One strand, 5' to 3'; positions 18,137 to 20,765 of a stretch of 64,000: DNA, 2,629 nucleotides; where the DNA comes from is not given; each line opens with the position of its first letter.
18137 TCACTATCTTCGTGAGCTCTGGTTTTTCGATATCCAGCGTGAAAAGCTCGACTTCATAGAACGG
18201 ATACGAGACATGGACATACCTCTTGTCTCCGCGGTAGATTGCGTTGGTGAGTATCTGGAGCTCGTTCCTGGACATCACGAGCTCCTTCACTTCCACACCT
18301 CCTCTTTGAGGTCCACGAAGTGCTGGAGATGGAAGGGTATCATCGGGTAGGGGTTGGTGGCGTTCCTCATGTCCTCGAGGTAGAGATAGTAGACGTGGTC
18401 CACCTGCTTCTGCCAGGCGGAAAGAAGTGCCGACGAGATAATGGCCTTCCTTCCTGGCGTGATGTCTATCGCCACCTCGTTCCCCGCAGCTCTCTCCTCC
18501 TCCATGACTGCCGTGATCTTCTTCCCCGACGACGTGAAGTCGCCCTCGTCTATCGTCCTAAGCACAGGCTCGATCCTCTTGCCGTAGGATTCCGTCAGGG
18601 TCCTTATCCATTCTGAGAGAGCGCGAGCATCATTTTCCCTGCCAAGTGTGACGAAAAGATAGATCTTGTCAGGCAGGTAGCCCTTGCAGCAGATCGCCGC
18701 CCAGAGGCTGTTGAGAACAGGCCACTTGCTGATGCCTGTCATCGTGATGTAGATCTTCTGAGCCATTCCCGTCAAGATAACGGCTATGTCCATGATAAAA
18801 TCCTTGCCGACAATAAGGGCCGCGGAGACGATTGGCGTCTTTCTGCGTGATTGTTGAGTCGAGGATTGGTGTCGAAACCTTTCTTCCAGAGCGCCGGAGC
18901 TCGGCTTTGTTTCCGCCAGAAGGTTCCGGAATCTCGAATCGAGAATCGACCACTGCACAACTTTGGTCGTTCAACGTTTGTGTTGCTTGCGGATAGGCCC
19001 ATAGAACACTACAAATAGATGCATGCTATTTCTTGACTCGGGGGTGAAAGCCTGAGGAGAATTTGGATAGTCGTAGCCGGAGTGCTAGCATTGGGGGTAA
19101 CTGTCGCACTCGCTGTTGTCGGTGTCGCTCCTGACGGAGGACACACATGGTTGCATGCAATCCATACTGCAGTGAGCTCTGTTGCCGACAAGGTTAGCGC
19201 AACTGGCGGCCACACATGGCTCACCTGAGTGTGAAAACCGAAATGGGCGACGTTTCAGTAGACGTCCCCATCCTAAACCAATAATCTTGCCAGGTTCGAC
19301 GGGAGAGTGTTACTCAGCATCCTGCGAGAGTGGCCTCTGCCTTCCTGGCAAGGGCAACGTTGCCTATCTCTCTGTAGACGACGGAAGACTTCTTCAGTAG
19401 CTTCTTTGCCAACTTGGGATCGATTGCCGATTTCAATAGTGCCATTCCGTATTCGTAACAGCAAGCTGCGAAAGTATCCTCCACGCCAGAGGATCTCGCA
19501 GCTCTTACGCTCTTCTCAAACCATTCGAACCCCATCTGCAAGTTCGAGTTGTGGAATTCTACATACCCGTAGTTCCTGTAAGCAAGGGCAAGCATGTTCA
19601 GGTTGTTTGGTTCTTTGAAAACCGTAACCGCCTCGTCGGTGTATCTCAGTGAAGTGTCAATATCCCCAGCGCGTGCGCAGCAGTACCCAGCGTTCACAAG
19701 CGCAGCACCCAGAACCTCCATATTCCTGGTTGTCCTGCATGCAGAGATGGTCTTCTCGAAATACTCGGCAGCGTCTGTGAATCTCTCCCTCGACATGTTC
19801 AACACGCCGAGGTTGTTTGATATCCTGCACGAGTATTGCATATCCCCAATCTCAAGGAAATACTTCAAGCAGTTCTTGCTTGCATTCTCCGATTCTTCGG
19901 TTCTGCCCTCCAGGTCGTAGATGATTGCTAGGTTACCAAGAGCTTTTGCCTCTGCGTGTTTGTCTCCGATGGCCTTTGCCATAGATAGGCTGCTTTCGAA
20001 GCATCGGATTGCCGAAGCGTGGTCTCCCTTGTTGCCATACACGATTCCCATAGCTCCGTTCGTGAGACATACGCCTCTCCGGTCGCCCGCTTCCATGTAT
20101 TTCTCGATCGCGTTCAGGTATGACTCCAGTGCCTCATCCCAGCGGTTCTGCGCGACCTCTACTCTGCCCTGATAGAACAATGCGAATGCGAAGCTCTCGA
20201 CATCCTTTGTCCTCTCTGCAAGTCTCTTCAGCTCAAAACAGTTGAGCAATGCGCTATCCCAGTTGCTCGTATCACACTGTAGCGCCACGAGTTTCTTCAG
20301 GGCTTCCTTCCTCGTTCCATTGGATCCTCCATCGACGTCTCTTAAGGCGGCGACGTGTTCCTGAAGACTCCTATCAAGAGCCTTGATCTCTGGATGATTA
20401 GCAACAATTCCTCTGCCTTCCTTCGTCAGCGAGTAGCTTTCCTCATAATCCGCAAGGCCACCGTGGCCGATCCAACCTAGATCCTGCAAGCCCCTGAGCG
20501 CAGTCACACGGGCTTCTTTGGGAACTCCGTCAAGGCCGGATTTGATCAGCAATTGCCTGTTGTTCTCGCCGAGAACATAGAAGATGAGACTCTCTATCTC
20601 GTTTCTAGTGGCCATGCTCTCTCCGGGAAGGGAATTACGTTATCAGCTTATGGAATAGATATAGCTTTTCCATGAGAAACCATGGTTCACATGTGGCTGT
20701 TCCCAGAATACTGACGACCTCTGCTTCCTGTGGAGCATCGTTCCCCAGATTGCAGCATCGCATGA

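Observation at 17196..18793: Two-gene module of a standalone minimal CARF-like sensor and a PIN-domain protein, with no CRISPR-Cas nearby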

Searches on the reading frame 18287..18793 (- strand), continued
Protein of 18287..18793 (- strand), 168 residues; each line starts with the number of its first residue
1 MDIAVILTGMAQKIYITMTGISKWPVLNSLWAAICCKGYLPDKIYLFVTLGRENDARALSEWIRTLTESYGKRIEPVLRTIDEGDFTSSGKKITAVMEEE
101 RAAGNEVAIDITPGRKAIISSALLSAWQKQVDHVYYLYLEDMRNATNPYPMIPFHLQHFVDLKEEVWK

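Call 78: search_protein_families(library=pfam, proteins=[L038:1735-5517:-, L038:10347-13391:-, L038:13397-16282:-, L038:5504-6850:-, L034:4163-7753:-, L034:1042-3312:+, L037:60-1703:+, L037:4751-6316:+, L037:6472-8010:+, L037:9967-11385:-], max_evalue=0.00001)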
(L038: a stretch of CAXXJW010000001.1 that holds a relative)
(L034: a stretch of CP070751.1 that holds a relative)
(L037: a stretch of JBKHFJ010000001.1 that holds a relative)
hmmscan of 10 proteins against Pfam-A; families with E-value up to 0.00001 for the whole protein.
L038:1735-5517:- (1260 aa): 1 family
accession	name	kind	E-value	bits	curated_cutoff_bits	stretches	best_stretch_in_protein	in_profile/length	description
PF13514.12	AAA_27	-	2e-22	80.2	22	1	1-203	1-204/206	AAA domain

L038:10347-13391:- (1014 aa): 8 families
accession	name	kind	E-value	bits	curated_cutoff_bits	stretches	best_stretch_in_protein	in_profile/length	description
PF00580.27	UvrD-helicase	-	4e-70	237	23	1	7-282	3-270/271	UvrD/REP helicase N-terminal domain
PF13361.12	UvrD_C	-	1e-45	157.2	25.6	1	288-646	1-345/350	UvrD-like helicase C-terminal domain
PF12705.13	PDDEXK_1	-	2.5e-35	123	22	1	775-1009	2-247/247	PD-(D/E)XK nuclease superfamily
PF13245.12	AAA_19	-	1.7e-20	74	25.1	1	9-268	1-134/134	AAA domain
PF13538.12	UvrD_C_2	-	4.4e-12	46.1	27.4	0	625-647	30-52/52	UvrD-like helicase C-terminal domain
PF13087.12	AAA_12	-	4.3e-09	36.7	27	0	564-647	133-191/195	AAA domain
PF10926.14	DUF2800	-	1.2e-06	28.4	21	1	774-946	3-167/368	Protein of unknown function (DUF2800)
PF01443.25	Viral_helicase1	-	1.5e-06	28.7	21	0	622-647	202-227/228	Viral superfamily 1 RNA helicase core domain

L038:13397-16282:- (961 aa): 20 families
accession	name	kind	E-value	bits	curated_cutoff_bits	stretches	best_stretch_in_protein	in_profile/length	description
PF07719.23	TPR_2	-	1.7e-46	152.9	27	0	608-641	1-34/34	Tetratricopeptide repeat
PF00515.34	TPR_1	-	1.4e-41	139.1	27.8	1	608-641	1-34/34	Tetratricopeptide repeat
PF13431.12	TPR_17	-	3.7e-28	95.8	24.4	0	631-662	2-33/34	Tetratricopeptide repeat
PF13424.12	TPR_12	-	2.8e-25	88.7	30.1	0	576-638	5-75/77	Tetratricopeptide repeat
PF13414.12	TPR_11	-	1.4e-24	85.9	26.8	0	615-656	1-42/42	TPR repeat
PF13432.12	TPR_16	-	1.1e-23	83.7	32.7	1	476-538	1-63/65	Tetratricopeptide repeat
PF13181.12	TPR_8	-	1.3e-22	78.4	25.7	0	608-641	1-34/34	Tetratricopeptide repeat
PF14559.12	TPR_19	-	5e-20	72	25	0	620-676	3-59/68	Tetratricopeptide repeat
PF13371.12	TPR_9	-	5e-19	68.5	35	0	616-671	3-58/73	Tetratricopeptide repeat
PF13428.12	TPR_14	-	2.3e-16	59.1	23.5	0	512-547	7-42/44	Tetratricopeptide repeat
PF23914.1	TPR_CcmH_CycH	-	6e-16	59.1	42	0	435-535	45-150/158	Cytochrome c-type biogenesis protein H TPR domain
PF12895.13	ANAPC3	-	8.6e-16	58.4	27.2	0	597-665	12-79/82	Anaphase-promoting complex, cyclosome, subunit 3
PF13176.12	TPR_7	-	4e-14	51.9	27.9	0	615-640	6-31/36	Tetratricopeptide repeat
PF25063.1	ARM_TT21_C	-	8.2e-12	45.9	35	0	589-706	36-159/209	Tetratricopeptide repeat protein 21 C-terminal ARM domain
PF25064.1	ARM_TT21_5th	-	1e-10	42.4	27.8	0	620-702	13-98/117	TT21 fifth ARM repeats domain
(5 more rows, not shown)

L038:5504-6850:- (448 aa): 2 families
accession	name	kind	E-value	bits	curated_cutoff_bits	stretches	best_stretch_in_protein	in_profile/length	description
PF00149.33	Metallophos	-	1.5e-16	61.9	21.5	1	35-234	2-191/191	Calcineurin-like phosphoesterase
PF12850.12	Metallophos_2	-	3.5e-08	34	27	1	74-256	20-142/154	Calcineurin-like phosphoesterase superfamily domain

L034:4163-7753:- (1196 aa): 2 families
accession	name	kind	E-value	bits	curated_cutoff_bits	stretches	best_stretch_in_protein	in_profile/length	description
PF13229.12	Beta_helix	-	5.1e-21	75.4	25.9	1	785-880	15-114/158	Right handed beta helix region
PF05048.19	NosD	-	7.8e-11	42.3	23.6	1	697-891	17-205/212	Periplasmic copper-binding protein (NosD)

L034:1042-3312:+ (756 aa): 4 families
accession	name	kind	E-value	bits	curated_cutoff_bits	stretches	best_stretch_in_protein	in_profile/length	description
PF18911.6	PKD_4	-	6.4e-17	61.8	27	1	281-343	20-83/85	PKD domain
PF24266.1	HTH_HVO_0163_N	-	5e-15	55.8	31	1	622-681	3-62/70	HVO_0163, N-terminal HTH domain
PF00801.26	PKD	-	2.2e-10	40.8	23.5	1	281-340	17-76/80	PKD domain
PF12840.13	HTH_20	-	7.8e-10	39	27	0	618-665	1-48/51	Helix-turn-helix domain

L037:60-1703:+ (547 aa): 4 families
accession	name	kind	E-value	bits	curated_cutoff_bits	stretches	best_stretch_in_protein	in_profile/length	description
PF00689.26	Cation_ATPase_C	-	1.6e-51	175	27.3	1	364-535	1-175/175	Cation transporting ATPase, C-terminus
PF13246.12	Cation_ATPase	-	5.7e-20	71.6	21.7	1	23-112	2-90/91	Cation transport ATPase (P-type)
PF00702.32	Hydrolase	-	3.8e-16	60.5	26.4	1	154-292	56-191/191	haloacid dehalogenase-like hydrolase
PF12710.13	HAD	-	8.6e-06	26.7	27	0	139-289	52-189/189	haloacid dehalogenase-like hydrolase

L037:4751-6316:+ (521 aa): 3 families
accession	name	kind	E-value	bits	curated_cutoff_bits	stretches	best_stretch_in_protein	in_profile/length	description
PF00682.25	HMGL-like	-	3.9e-45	154.7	29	1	7-276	3-260/260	HMGL-like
PF08502.15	LeuA_dimer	-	1.9e-26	93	24.9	1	374-514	2-130/131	LeuA allosteric (dimerisation) domain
PF22617.1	HCS_D2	-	7.1e-16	58.8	27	1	291-367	2-79/82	Homocitrate synthase post-HMGL domain-like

L037:6472-8010:+ (512 aa): 0 families

L037:9967-11385:- (472 aa): 2 families
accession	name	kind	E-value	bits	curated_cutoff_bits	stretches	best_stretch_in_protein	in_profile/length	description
PF01794.25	Ferric_reduct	-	4.1e-11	43.4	28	1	85-201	2-120/121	Ferric reductase like transmembrane component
PF00175.26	NAD_binding_1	-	1.7e-07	32.3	22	1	352-451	2-108/109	Oxidoreductase NAD-binding domain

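Call 79: search_solved_structures(query=A3, max_evalue=0.02, show_alignments=5)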
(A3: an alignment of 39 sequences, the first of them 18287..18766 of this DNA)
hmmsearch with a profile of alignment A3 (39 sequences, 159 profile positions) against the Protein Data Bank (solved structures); distinct sequences matched with E-value up to 0.02: 8.
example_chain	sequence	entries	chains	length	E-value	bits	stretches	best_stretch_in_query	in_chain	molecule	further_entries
9jxw_A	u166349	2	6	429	3.8e-05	26.7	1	89-149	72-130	PIN domain-containing protein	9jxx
3qyf_A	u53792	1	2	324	0.00026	24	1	14-131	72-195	CRISPR-ASSOCIATED PROTEIN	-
7pq2_AAA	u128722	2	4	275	0.00065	22.7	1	15-131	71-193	CRISPR-associated protein, APE2256 family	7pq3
7pq6_AAA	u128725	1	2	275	0.00065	22.7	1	15-131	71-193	CRISPR-associated protein, APE2256 family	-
8htw_A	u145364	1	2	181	0.0055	19.7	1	11-125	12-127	CRISPR system ring nuclease SSO2081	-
7pqa_AAA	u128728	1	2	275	0.0092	18.9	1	15-131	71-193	CRISPR-associated protein, APE2256 family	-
7yhl_A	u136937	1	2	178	0.01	18.8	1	11-125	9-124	CRISPR system ring nuclease SSO2081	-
7ygh_A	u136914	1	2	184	0.011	18.7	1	11-125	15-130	CRISPR system ring nuclease SSO2081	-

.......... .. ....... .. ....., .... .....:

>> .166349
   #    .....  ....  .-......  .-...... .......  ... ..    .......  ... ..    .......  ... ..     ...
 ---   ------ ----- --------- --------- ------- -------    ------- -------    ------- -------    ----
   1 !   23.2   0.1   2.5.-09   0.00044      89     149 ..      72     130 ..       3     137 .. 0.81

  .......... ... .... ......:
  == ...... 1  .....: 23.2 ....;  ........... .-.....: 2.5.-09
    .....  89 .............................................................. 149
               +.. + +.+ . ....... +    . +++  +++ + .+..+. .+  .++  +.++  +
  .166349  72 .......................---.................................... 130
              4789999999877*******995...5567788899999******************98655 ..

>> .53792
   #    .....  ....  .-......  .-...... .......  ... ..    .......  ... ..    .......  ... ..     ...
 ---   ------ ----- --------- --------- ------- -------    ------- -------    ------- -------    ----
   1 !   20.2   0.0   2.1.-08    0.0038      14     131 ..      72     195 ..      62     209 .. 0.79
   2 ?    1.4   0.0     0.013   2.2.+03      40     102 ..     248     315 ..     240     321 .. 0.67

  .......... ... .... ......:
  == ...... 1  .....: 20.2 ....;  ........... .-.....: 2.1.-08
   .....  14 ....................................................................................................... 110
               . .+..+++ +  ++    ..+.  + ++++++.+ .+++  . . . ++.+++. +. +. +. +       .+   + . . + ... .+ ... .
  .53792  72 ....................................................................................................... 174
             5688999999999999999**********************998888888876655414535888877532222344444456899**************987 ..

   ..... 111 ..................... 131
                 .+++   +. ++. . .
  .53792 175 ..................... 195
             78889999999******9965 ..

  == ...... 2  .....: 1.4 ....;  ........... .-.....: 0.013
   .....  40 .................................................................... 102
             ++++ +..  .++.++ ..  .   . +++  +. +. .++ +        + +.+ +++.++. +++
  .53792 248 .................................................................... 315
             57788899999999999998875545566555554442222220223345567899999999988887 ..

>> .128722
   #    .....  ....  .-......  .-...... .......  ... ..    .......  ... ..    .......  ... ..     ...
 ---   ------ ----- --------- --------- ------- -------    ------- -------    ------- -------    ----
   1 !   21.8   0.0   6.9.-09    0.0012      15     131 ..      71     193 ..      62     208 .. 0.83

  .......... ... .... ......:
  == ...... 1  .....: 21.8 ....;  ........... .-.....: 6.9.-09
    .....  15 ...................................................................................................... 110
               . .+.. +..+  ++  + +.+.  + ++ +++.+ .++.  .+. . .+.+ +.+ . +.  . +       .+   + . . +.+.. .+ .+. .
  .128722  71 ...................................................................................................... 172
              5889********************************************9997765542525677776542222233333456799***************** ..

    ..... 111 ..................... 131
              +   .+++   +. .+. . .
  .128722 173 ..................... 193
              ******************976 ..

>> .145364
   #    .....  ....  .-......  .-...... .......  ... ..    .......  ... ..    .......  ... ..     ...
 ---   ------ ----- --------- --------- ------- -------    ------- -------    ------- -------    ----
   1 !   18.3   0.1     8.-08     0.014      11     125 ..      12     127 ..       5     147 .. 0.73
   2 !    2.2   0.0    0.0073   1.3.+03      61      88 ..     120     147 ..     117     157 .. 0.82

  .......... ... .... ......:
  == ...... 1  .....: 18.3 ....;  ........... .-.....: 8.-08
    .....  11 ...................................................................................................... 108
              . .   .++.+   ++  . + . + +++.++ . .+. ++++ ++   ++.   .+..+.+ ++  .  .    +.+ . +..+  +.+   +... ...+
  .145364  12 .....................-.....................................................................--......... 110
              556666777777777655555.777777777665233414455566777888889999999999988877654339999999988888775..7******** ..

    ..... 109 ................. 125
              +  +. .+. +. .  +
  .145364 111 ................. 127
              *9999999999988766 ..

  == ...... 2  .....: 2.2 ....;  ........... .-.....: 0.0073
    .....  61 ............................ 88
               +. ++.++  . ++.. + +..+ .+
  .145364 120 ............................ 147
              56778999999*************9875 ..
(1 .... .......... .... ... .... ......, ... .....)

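Call 98: search_protein_families(library=ncbifam, proteins=[window:18287-18766:-, P0236], max_evalue=1)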
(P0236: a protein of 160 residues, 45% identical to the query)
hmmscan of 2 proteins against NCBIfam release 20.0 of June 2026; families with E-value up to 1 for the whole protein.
window:18287-18766:- (159 aa): 3 families
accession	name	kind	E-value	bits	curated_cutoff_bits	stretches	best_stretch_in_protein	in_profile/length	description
TIGR01884.1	cas_HTH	subfamily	0.00026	20.4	60.2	1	34-146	27-139/202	CRISPR-associated CARF protein Csa3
TIGR02710.1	TIGR02710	equivalog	0.037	13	83.9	1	32-126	12-102/384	TIGR02710 family CRISPR-associated CARF protein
NF040581.1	cas_Crn1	equivalog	0.17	11.5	125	1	99-121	100-122/178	CRISPR-associated ring nuclease Crn1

P0236 (160 aa): 4 families
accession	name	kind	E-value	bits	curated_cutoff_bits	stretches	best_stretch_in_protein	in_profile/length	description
NF040951.1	CRSPR_nucase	equivalog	3.2e-05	23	600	1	6-130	64-194/322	CRISPR system ring nuclease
TIGR03642.1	cas_csx14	hypoth_equivalog_domain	0.031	14.5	90.35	1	80-126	75-123/124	CRISPR-associated protein Csx14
NF047506.1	VWA_BatB_Lepto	exception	0.038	13.1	350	1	59-104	152-197/324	VWA domain-containing protein BatB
TIGR01118.1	lacA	equivalog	0.069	13.3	181.1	1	61-110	23-74/141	galactose-6-phosphate isomerase subunit LacA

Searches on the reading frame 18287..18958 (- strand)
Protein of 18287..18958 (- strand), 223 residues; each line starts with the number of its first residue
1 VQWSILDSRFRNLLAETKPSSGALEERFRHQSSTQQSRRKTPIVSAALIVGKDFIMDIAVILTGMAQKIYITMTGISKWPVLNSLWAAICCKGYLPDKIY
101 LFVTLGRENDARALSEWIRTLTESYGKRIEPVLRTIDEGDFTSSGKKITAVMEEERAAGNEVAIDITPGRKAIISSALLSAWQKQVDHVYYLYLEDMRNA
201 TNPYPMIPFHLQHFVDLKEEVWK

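Call 3: search_protein_families(library=pfam, proteins=[window:18287-18958:-], max_evalue=1)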
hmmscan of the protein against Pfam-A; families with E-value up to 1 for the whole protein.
window:18287-18958:- (223 aa): 1 family
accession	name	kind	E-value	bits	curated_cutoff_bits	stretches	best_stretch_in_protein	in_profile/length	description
PF09651.16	Cas_APE2256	-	0.00081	19.7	24.8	1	109-193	37-124/136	CRISPR-associated protein (Cas_APE2256)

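Call 4: search_protein_families(library=ncbifam, proteins=[window:18287-18958:-], max_evalue=1)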
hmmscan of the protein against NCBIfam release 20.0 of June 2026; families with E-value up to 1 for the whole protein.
window:18287-18958:- (223 aa): 2 families
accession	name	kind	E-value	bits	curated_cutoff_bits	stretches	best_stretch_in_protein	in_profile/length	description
TIGR01884.1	cas_HTH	subfamily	0.00046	19.6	60.2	1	98-209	27-138/202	CRISPR-associated CARF protein Csa3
TIGR02710.1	TIGR02710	equivalog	0.08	11.9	83.9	1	96-190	12-102/384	TIGR02710 family CRISPR-associated CARF protein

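Call 5: search_protein_families(library=padloc, proteins=[window:18287-18958:-], max_evalue=1)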
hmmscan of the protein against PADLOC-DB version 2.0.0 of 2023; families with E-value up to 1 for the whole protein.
window:18287-18958:- (223 aa): 34 families (the best 25 are shown)
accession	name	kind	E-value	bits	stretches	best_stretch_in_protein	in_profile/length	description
PDLC01971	CARF_m1--CARF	-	1e-31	108.2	1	68-220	2-153/156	-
PDLC01973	CARF_m1--CARF_PIN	-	1.1e-29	101.8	1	68-220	2-150/465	-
PDLC01972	CARF_m1--CARF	-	6.5e-28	95.7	1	80-219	3-143/145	-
PDLC01068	CARF_PIN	-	5.3e-24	83.1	1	70-218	2-122/373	CARF+PIN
PDLC01849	CARF3--CARF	-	2.7e-09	35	1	89-199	17-126/197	-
PDLC01818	CARF1--CARF_HEPN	-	1.2e-08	33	1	62-200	72-199/419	-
PDLC01856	CARF3--CARF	-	1.8e-06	26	1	128-190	39-102/194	-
PDLC01031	Csx1/Csm6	-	4.3e-06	24.4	1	90-191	19-113/357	CARF+HEPN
PDLC01866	CARF3--CARF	-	4.4e-06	24.8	1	69-193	3-113/207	-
PDLC01819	CARF1--CARF_HEPN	-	1.6e-05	21.7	1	134-190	114-171/475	-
PDLC01360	Csx1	-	6.3e-05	20.2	1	93-190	9-97/365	CAS-III; associated_signaling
PDLC01168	CARF_2M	-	7.9e-05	20.6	1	87-190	89-183/200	"CARF, 2 TMs"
PDLC01033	CARF_RelE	-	9.8e-05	19.9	1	83-212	53-179/294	CARF+RelE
PDLC01434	CasR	-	0.00033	18.6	1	98-192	25-110/191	"CAS-I,CAS-II,CAS-III,CAS-IV,CAS-V,CAS-VI; associated_signaling"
PDLC01802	CARF1--CARF_HEPN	-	0.00054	16.9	1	90-189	19-113/388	-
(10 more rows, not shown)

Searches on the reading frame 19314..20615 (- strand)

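Call 29: search_protein_families(library=pfam, proteins=[window:19314-20615:-], max_evalue=0.01)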
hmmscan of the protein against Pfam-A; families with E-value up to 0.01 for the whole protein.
window:19314-20615:- (433 aa): 16 families
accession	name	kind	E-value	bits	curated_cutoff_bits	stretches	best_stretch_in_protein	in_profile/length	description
PF13424.12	TPR_12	-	3.5e-26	91.6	30.1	4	185-247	5-69/77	Tetratricopeptide repeat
PF07719.23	TPR_2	-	3e-15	55.4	27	1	143-173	1-31/34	Tetratricopeptide repeat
PF00515.34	TPR_1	-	4.1e-14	52.1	27.8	0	267-290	5-28/34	Tetratricopeptide repeat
PF13432.12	TPR_16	-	2.6e-11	44.2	32.7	0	145-172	33-60/65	Tetratricopeptide repeat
PF13176.12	TPR_7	-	9e-11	41.4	27.9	0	155-179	11-35/36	Tetratricopeptide repeat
PF17874.7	TPR_MalT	-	2.9e-10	40.4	45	2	272-391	10-128/336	MalT-like TPR region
PF13374.12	TPR_10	-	2e-09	37.6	27.5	0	267-295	6-34/42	Tetratricopeptide repeat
PF13181.12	TPR_8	-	7.7e-09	35.5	25.7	0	189-214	7-32/34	Tetratricopeptide repeat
PF13174.12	TPR_6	-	1.9e-05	25.4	26.3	0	145-173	2-30/33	Tetratricopeptide repeat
PF13428.12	TPR_14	-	4.8e-05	24.1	23.5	0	146-175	4-33/44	Tetratricopeptide repeat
PF10602.15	RPN7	-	7.1e-05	23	29.6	0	173-295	26-145/174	26S proteasome subunit RPN7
PF14938.12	SNAP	-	0.00015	21.8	25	1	156-294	48-186/282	Soluble NSF attachment protein, SNAP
PF13414.12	TPR_11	-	0.00074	19.6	26.8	1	150-171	1-22/42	TPR repeat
PF18768.7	RNPP_C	-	0.0023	17.9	26.5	0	261-346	77-164/213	RNPP family C-terminal domain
PF10345.15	Cohesin_load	-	0.0031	16.4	25.8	1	104-307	321-532/585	Cohesin loading factor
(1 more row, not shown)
